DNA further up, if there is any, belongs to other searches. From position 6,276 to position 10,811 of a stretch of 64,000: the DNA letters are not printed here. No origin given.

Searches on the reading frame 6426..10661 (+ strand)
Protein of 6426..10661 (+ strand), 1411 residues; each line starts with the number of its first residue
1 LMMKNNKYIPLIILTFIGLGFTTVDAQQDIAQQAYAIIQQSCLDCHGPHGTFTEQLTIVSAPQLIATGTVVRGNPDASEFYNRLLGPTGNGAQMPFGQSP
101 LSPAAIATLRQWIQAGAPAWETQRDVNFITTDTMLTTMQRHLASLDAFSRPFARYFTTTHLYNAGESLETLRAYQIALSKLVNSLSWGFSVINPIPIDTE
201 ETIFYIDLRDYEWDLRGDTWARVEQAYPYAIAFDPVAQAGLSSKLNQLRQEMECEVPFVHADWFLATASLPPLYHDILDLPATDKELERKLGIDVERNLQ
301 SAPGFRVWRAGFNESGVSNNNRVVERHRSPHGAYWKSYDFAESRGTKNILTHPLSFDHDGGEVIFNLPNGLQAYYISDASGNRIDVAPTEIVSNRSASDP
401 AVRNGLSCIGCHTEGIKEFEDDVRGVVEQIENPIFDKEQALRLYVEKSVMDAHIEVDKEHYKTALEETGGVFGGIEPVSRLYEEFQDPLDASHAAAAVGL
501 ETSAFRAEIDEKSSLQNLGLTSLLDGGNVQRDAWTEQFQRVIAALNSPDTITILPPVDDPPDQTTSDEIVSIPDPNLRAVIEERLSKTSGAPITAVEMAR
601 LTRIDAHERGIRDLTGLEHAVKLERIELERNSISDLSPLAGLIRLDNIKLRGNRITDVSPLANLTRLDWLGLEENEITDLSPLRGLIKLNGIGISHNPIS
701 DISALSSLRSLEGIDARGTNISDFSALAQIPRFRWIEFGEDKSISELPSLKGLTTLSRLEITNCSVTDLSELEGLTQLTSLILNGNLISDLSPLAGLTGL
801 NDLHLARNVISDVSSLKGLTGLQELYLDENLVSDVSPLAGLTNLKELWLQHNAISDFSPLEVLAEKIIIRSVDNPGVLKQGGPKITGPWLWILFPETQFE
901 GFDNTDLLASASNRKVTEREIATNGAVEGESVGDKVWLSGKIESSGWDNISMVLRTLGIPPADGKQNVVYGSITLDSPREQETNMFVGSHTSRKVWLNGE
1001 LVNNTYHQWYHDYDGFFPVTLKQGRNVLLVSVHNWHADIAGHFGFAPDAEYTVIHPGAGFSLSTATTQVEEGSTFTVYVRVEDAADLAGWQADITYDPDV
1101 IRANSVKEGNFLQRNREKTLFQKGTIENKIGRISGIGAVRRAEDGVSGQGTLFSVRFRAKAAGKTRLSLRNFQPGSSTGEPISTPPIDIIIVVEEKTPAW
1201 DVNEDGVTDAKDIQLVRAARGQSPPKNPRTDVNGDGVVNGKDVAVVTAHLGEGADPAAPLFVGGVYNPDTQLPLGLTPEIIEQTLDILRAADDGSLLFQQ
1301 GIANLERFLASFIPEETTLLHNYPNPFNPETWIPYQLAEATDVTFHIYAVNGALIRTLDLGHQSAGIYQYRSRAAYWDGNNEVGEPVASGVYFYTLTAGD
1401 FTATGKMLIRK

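Call 12: search_protein_families(library=pfam, proteins=[window:6426-10661:+])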
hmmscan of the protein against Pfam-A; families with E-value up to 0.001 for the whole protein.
window:6426-10661:+ (1411 aa): 9 families
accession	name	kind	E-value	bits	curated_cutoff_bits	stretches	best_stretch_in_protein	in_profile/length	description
PF12799.13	LRR_4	-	1.4e-31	108.2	27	5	821-861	2-43/44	Leucine Rich repeats (2 copies)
PF13855.12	LRR_8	-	2.7e-16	59.5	27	1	777-831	2-60/61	Leucine rich repeat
PF00963.24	Cohesin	-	5.8e-10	39.9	24.1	1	1065-1168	6-110/139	Cohesin domain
PF13860.13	FlgD_ig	-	4.5e-09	36.6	27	1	1338-1398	20-75/79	FlgD Ig-like domain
PF00404.24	Dockerin_1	-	6.5e-08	33.1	22.9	1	1201-1250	3-56/57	Dockerin type I domain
PF14580.12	LRR_9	-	1.1e-07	32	30.5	0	714-812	24-127/175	Leucine-rich repeat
PF23952.1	LRR_EndoS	-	5e-07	30.4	27.9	0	572-697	1-116/116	Endo-beta-N-acetylglucosaminidase EndoS LRR domain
PF23598.1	LRR_14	-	0.00049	19.4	40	0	744-851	37-148/353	Leucine-rich repeat region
PF25019.1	LRR_R13L1-DRL21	-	0.00058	20.2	27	0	706-764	69-127/127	R13L1/DRL21 LRRs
